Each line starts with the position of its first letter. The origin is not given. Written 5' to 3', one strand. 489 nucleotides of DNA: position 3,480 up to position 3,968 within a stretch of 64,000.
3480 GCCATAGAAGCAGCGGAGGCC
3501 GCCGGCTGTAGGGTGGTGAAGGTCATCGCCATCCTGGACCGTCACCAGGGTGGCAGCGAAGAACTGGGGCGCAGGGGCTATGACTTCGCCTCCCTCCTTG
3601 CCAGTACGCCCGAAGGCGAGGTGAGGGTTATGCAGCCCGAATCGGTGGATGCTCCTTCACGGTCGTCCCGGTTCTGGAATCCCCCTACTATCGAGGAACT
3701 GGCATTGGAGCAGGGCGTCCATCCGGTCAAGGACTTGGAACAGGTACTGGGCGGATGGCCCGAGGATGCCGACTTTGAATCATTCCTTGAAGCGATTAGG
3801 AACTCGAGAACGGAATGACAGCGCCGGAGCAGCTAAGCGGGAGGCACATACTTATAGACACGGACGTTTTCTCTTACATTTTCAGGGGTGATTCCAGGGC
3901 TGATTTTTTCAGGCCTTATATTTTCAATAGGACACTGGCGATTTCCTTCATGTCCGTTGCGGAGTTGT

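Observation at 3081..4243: PyrE carries an in-frame VapB-like antitoxin tail coupled to a PIN toxin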

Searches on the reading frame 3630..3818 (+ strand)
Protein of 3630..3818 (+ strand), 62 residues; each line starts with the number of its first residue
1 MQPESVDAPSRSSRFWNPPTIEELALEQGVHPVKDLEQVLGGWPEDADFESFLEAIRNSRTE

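Call 3: search_protein_families(library=pfam, proteins=[window:3630-3818:+], max_evalue=1)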
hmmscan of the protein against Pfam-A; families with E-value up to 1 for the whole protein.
window:3630-3818:+ (62 aa): 0 families

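Call 4: search_protein_families(library=ncbifam, proteins=[window:3630-3818:+], max_evalue=1)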
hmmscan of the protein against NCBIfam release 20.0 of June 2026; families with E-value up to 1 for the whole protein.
window:3630-3818:+ (62 aa): 0 families

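Call 5: find_homologous_proteins(query=window:3630-3815:+, max_evalue=0.01)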
Query seq(62 aa) (62 aa): 1 proteins with E <= 0.01 among 1 candidates.
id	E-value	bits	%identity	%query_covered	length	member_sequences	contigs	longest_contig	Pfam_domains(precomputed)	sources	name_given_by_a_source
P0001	1.0e-13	68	63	77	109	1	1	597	-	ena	-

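Call 8: find_encoding_contigs(protein=P0001, flank=5000)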
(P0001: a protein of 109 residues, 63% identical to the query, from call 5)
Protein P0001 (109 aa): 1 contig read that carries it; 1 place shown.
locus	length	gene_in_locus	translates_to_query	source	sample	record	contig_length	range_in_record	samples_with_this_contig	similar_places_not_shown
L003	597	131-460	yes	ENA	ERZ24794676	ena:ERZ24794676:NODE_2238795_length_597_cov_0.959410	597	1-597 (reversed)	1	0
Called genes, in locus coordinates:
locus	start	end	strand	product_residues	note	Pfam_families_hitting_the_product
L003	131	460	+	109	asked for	-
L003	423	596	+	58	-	?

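Call 48: search_protein_families(library=padloc, proteins=[window:3630-3818:+], max_evalue=1)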
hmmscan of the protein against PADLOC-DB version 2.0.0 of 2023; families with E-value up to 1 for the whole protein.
window:3630-3818:+ (62 aa): 0 families

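Call 62: predict_structure(alignment_id=A5)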
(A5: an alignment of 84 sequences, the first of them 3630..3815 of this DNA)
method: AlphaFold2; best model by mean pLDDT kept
length: 62 residues; sequences in the alignment: 84
mean_pLDDT: 81.2   pTM: 0.35
mean pLDDT of the five models: 81.2, 78.6, 78.2, 77.9, 77.7
residues with pLDDT >= 90: 22; 70-90: 25; 50-70: 15; < 50: 0
segments of 3 or more residues with pLDDT < 50: none
pLDDT, mean of each block of 10 residues (from residue 1): 60 75 92 83 85 93 76
secondary structure, 60 per line:
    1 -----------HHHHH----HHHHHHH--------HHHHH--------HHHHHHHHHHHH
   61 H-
elements in order: H12-16 H21-27 H36-40 H49-61

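Call 66: fold_search(model_id=the predicted structure, library=pdb)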
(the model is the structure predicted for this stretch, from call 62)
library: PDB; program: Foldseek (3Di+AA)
matches with E <= 10: 7; with E <= 0.001: 0
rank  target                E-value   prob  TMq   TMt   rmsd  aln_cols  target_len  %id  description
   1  8xks_C                7.0e+00  0.02  0.25  0.05  15.8        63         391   25  The cryo-EM structure of Orf2971-FtsHi motor complex (released 2024-12-04)
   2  7v2d_Y                7.0e+00  0.01  0.14  0.13   7.1        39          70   28  Deactive state complex I from Q10 dataset (released 2022-03-02)
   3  2wji_A                8.2e+00  0.06  0.27  0.11  11.9        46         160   24  Structure and function of the FeoB G-domain from Methanococcus jannaschii (released 2009-07-28)
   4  5fd5_E                8.2e+00  0.04  0.22  0.11  10.0        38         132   26  manganese uptake regulator (released 2016-12-28)
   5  8d8l_E                8.8e+00  0.06  0.19  0.06   4.8        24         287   33  Yeast mitochondrial small subunit assembly intermediate (State 3) (released 2022-12-14)
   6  5mrc_EE               8.8e+00  0.06  0.19  0.06   4.9        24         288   33  Structure of the yeast mitochondrial ribosome - Class A (released 2017-02-15)
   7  8x2z_F                8.8e+00  0.01  0.17  0.14  13.6        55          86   31  The class2 of piccolo NuA4 bound to the H2A.Z nucleosome complex at harboring state (released 2025-03-19)

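Call 68: search_protein_families(library=pfam, alignment_id=A7, max_evalue=0.001)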
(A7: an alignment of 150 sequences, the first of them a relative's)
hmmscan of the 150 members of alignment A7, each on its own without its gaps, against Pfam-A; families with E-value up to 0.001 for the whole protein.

A. member 1, P0001 (109 aa): 0 families

B. families by the number of members that match (of 150 scanned): 17 families
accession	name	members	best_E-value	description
PF12728.13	HTH_17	2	4.5e-14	Helix-turn-helix domain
PF02261.22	Asp_decarbox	1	2e-27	Aspartate decarboxylase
PF22769.1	DCD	1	2e-18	dCTP deaminase-like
PF13676.11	TIR_2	1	1.5e-17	TIR domain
PF16277.11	DUF4926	1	7.3e-14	Domain of unknown function (DUF4926)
PF19891.5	DUF6364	1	2.1e-06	Family of unknown function (DUF6364)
PF18506.7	RelB-like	1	5.4e-06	RelB Antitoxin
PF10047.15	DUF2281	1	7.1e-06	Protein of unknown function (DUF2281)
PF20570.3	DUF6779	1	9e-05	Domain of unknown function (DUF6779)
PF01381.28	HTH_3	1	0.00022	Helix-turn-helix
PF24455.1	DUF7571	1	0.00027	Family of unknown function (DUF7571)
PF01402.27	RHH_1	1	0.0004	Ribbon-helix-helix protein, copG family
PF15356.11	SPR1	1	0.00043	Psoriasis susceptibility locus 2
PF16331.10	TolA_bind_tri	1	0.00057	TolA binding protein trimerisation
PF00376.29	MerR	1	0.0007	MerR family regulatory protein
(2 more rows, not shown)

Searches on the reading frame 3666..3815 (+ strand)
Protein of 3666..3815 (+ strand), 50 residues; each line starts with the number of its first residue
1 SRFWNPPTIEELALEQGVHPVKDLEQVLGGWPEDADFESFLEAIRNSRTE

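Call 16: search_protein_representatives(protein=window:3666-3815:+)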
Query: 50 residues. Proteins with E-value up to 0.001 (for the whole library): 245; up to 1e-10: 8; up to 1e-30: 0. The best 150 are listed.
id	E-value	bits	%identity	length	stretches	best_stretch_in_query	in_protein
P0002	7.5e-15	69.8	73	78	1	1-45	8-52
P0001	6.7e-14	66.9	62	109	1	1-48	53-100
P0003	2.0e-12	62.3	62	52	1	1-50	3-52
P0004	2.1e-12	62.2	51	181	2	1-49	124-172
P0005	1.3e-11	59.7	60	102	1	1-50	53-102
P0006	3.4e-11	58.4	61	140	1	3-48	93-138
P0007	5.2e-11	57.9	65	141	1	3-50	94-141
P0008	6.6e-11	57.5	59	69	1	1-49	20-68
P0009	2.3e-10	55.9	57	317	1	1-49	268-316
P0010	2.7e-10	55.6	54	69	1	1-48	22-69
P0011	4.0e-10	55.1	61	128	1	1-46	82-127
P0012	5.5e-10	54.7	57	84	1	2-48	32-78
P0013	1.3e-09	53.5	57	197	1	2-48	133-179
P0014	1.8e-09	53.0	53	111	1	1-49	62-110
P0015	2.0e-09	52.9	50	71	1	1-48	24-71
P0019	8.3e-09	51.0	51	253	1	1-49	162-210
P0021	1.2e-08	50.5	53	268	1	1-49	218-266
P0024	4.2e-08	48.8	47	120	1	1-49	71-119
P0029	1.7e-07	46.9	51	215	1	1-45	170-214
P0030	2.4e-07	46.5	47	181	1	2-48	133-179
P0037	6.8e-07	45.0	46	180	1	1-48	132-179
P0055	2.9e-06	43.1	47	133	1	3-45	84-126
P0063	5.5e-06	42.2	57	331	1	2-47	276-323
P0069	7.9e-06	41.7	45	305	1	2-48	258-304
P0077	1.5e-05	40.9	47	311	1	3-49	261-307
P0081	2.2e-05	40.3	45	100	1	2-48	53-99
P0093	3.2e-05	39.8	46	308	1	3-48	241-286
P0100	4.2e-05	39.5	53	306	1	2-46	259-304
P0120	7.8e-05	38.6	48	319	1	2-49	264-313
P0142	1.6e-04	37.6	56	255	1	8-48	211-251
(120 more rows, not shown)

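Call 19: search_protein_families(library=pfam, proteins=[P0009, P0063, P0069, P0077, P0093, P0100, P0120, P0021, P0019, P0142], max_evalue=0.01)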
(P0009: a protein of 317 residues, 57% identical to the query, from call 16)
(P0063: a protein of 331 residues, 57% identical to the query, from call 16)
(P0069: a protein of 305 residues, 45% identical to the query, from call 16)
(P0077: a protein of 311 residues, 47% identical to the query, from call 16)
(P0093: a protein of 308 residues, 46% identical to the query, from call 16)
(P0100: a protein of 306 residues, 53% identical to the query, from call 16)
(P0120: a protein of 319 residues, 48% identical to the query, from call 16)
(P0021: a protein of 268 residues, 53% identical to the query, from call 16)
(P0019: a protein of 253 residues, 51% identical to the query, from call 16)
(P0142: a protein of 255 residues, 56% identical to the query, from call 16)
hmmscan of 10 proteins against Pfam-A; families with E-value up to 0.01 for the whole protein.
P0009 (317 aa): 0 families

P0063 (331 aa): 0 families

P0069 (305 aa): 0 families

P0077 (311 aa): 0 families

P0093 (308 aa): 0 families

P0100 (306 aa): 0 families

P0120 (319 aa): 0 families

P0021 (268 aa): 1 family
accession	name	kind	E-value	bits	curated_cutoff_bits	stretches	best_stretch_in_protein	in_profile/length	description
PF13676.11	TIR_2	-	1.5e-17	64.6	28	1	49-179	2-122/122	TIR domain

P0019 (253 aa): 0 families

P0142 (255 aa): 1 family
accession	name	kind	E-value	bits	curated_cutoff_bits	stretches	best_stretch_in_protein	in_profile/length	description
PF22769.1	DCD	-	2e-18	67.4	27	1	3-142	1-150/153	dCTP deaminase-like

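Call 28: search_protein_families(library=pfam, proteins=[P0007, P0037, P0006, P0024, P0055, P0081, P0013, P0004, P0029, P0030], max_evalue=0.01)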
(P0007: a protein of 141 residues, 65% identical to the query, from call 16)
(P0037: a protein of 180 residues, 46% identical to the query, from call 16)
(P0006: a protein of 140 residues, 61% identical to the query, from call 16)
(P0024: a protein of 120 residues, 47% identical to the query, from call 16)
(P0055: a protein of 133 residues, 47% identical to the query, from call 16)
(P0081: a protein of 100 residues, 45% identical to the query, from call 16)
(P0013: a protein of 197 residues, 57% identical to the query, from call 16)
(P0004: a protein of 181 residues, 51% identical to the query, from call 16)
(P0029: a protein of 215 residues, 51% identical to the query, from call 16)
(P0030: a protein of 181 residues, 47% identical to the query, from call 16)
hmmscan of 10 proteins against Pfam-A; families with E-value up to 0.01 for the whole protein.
P0007 (141 aa): 1 family
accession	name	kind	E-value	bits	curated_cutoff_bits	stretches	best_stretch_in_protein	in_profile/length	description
PF02261.22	Asp_decarbox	-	2e-27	95.8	25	1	1-82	33-114/115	Aspartate decarboxylase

P0037 (180 aa): 1 family
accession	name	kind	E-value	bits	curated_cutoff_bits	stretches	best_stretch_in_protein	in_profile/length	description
PF08774.17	VRR_NUC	-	0.00075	20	23.8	1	26-92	55-111/116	VRR-NUC domain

P0006 (140 aa): 1 family
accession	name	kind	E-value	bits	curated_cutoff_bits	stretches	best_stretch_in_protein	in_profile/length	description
PF01381.28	HTH_3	-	0.00022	21.6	23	1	1-36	10-45/55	Helix-turn-helix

P0024 (120 aa): 3 families
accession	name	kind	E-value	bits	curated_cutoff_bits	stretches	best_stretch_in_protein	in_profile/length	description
PF12728.13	HTH_17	-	2.3e-10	41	27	1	4-54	1-50/51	Helix-turn-helix domain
PF21531.3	Rv2175c_wHTH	-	0.00077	19.8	27.1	1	3-30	14-41/57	DNA-binding protein Rv2175c, wHTH domain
PF13338.12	AbiEi_4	-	0.0054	17.3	25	0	5-31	14-39/49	Transcriptional regulator, AbiEi antitoxin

P0055 (133 aa): 1 family
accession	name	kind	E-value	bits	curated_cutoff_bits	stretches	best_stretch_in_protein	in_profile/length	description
PF19891.5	DUF6364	-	2.1e-06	28.5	27.3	1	1-45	1-39/70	Family of unknown function (DUF6364)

P0081 (100 aa): 0 families

P0013 (197 aa): 0 families

P0004 (181 aa): 0 families

P0029 (215 aa): 0 families

P0030 (181 aa): 3 families
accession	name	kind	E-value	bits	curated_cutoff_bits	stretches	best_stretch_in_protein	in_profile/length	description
PF20570.3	DUF6779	-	9e-05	23.5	28.1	1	25-55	64-94/108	Domain of unknown function (DUF6779)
PF16331.10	TolA_bind_tri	-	0.00057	20.4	30.1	0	101-117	27-43/76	TolA binding protein trimerisation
PF07926.17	TPR_MLP1_2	-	0.0014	19.1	36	0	78-116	75-113/129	TPR/MLP1/MLP2-like protein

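Call 40: find_homologous_proteins(query=A2, max_evalue=0.001)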
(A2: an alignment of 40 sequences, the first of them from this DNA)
Query A2 (40 sequences) (50 aa, profile of the alignment): 84 proteins with E <= 0.001 among 575 candidates.
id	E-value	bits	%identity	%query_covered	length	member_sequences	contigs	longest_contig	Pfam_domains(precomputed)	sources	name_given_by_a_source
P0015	2.3e-19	87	50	96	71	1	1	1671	-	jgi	jgi:hypothetical protein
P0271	1.7e-18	84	46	96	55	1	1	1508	-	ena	-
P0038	3.4e-18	83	46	92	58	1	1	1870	-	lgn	-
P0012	5.0e-18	82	59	92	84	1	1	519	-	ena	-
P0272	1.0e-17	81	56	96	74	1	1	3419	-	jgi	jgi:hypothetical protein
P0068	5.2e-17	79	51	82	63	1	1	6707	-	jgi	jgi:hypothetical protein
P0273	1.3e-16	78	52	84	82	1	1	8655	-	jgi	jgi:hypothetical protein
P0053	1.4e-16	78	48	92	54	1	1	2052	-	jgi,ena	-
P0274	2.2e-16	77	50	92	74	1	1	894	-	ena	-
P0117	2.3e-16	77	50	96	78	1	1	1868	-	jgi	jgi:hypothetical protein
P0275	2.4e-16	77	46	92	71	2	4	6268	-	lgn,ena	-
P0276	6.4e-16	76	50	96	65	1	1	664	-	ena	-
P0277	6.8e-16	76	48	100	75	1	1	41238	-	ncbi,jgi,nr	ncbi:MAG TPA: hypothetical protein VIE43_10665 [Thermoanaerobaculia bacterium]|jgi:hypothetical prot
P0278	8.5e-16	75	49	92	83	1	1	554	-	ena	-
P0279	9.9e-16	75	49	94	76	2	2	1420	-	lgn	-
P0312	1.1e-10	59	43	78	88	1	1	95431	-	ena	-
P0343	4.4e-5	41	40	80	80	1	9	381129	-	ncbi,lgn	ncbi:MAG: hypothetical protein AABO57_05040 [Acidobacteriota bacterium]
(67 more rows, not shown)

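Call 42: find_related_loci(query=A3, collection=metagenome_contigs, flank=2500)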
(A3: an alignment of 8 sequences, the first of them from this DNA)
Query A3 (50 aa) in metagenome_contigs; peptide patterns used: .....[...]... (x = any residue, [..] = any of these).
99 stretches matched a pattern; 3 encode a relative of the query (tblastn E <= 1e-3); 3 distinct loci.
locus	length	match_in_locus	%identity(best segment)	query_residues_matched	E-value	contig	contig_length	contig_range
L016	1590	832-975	65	1-48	2e-19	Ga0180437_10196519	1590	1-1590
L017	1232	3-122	58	11-50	8e-15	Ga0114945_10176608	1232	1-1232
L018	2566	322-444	51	9-49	4e-13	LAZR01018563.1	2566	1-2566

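Call 44: find_encoding_contigs(protein=P0277, flank=2000, max_places=2)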
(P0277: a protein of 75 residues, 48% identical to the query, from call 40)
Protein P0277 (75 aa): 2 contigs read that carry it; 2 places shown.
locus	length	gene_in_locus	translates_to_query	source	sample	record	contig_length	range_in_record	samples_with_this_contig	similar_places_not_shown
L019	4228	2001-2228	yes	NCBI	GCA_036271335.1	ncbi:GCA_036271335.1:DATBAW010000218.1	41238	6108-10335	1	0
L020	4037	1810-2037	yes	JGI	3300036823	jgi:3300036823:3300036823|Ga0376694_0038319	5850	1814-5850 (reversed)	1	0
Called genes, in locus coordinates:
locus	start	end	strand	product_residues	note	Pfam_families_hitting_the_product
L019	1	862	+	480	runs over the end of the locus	PF08323:Glyco_transf_5, PF13439:Glyco_transf_4, PF13579:Glyco_trans_4_4 (faint), PF00534:Glycos_transf_1, PF13692:Glyco_trans_1_4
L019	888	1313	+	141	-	-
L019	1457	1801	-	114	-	-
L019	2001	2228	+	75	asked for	-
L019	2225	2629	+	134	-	PF01850:PIN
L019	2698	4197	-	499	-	-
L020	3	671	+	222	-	?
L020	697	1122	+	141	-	-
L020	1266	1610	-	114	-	-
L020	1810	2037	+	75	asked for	-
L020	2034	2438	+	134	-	PF01850:PIN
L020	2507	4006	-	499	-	-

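Call 45: find_encoding_contigs(protein=P0312, flank=2000, max_places=2)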
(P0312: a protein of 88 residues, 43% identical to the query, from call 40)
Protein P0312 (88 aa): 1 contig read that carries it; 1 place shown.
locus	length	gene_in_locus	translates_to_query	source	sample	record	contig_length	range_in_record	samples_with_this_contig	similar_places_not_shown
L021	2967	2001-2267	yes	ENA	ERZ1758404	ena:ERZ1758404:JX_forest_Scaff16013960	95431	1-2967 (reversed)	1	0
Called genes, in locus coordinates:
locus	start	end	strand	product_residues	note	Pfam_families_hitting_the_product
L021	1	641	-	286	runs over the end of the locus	PF07963:N_methyl, PF07596:SBP_bac_10 (weak)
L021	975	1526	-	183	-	-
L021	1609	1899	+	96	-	-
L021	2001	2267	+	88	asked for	-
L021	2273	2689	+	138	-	PF01850:PIN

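Call 46: find_encoding_contigs(protein=P0343, flank=2000, max_places=2)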
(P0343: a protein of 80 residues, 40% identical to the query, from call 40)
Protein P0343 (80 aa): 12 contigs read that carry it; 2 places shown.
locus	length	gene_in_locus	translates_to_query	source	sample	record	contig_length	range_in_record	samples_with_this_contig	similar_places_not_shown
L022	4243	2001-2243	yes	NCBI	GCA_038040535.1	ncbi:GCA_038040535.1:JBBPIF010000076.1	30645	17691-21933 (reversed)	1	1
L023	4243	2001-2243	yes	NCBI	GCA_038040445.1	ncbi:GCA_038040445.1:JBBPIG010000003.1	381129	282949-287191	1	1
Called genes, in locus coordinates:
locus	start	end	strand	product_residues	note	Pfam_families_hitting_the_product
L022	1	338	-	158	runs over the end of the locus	PF03449:GreA_GreB_N, PF01272:GreA_GreB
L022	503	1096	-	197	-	PF00025:Arf (weak)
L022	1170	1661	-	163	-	PF03259:Robl_LC7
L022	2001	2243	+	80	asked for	-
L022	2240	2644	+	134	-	PF01850:PIN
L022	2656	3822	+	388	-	PF01546:Peptidase_M20, PF07687:M20_dimer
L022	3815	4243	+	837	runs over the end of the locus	PF13428:TPR_14 (faint), PF07719:TPR_2 (faint), PF13432:TPR_16 (faint), PF13424:TPR_12 (faint), PF14559:TPR_19 (faint), PF13174:TPR_6 (faint), PF01464:SLT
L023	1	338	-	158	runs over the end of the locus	PF03449:GreA_GreB_N, PF01272:GreA_GreB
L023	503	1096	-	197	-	PF00025:Arf (weak)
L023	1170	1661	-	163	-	PF03259:Robl_LC7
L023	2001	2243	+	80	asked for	-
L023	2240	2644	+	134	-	PF01850:PIN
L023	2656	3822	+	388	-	PF01546:Peptidase_M20, PF07687:M20_dimer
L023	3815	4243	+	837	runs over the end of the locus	PF13428:TPR_14 (faint), PF07719:TPR_2 (faint), PF13432:TPR_16 (faint), PF13424:TPR_12 (faint), PF14559:TPR_19 (faint), PF13174:TPR_6 (faint), PF13525:YfiO (faint), PF01464:SLT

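Call 47: search_solved_structures(query=A2, max_evalue=10, show_alignments=3)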
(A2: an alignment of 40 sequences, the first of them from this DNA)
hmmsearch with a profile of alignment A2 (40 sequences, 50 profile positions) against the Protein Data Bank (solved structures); distinct sequences matched with E-value up to 10: 2.
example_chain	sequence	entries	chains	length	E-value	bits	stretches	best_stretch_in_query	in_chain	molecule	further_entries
6h9e_B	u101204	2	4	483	0.54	13.4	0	12-22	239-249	Glutamate mutase epsilon subunit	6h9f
1cb7_B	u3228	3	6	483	0.54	13.4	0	12-22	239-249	PROTEIN (GLUTAMATE MUTASE) | GLUTAMATE MUTASE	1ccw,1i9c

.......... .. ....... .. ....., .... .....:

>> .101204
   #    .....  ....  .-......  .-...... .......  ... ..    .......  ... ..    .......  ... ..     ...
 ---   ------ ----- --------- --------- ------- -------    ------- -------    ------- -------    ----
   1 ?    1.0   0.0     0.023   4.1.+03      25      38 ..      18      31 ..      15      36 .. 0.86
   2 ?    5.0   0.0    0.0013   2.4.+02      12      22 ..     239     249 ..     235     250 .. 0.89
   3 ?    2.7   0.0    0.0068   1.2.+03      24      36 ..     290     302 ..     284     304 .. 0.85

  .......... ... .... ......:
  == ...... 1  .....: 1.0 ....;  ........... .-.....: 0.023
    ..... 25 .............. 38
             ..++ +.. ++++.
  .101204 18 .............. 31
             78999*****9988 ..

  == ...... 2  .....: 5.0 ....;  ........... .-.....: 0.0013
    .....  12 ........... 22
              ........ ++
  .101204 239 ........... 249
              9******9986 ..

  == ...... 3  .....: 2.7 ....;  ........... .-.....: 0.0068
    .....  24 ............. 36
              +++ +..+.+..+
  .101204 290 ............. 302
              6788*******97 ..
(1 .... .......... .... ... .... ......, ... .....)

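Call 60: find_encoding_contigs(protein=P0007, flank=2500, max_places=3)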
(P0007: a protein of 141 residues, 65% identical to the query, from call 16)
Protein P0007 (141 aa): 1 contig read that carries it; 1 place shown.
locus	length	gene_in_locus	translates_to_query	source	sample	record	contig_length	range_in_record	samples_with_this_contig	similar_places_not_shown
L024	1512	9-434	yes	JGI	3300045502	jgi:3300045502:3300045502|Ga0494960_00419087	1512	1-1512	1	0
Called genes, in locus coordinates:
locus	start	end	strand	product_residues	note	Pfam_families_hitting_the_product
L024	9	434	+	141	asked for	PF02261:Asp_decarbox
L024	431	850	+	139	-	PF01850:PIN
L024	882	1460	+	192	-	PF03167:UDG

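Call 61: find_encoding_contigs(protein=P0142, flank=2500, max_places=3)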
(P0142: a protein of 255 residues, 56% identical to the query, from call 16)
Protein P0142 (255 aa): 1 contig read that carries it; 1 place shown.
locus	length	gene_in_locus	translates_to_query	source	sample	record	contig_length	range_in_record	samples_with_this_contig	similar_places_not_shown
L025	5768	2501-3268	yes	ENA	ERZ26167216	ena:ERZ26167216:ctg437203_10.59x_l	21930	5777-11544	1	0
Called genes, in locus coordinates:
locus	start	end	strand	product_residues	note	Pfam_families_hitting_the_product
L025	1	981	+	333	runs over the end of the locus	PF00389:2-Hacid_dh, PF02826:2-Hacid_dh_C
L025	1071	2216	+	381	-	PF06441:EHN, PF00561:Abhydrolase_1, PF12697:Abhydrolase_6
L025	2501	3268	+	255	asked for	PF22769:DCD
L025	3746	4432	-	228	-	PF03737:RraA-like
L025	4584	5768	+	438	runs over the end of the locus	PF05977:MFS_3, PF07690:MFS_1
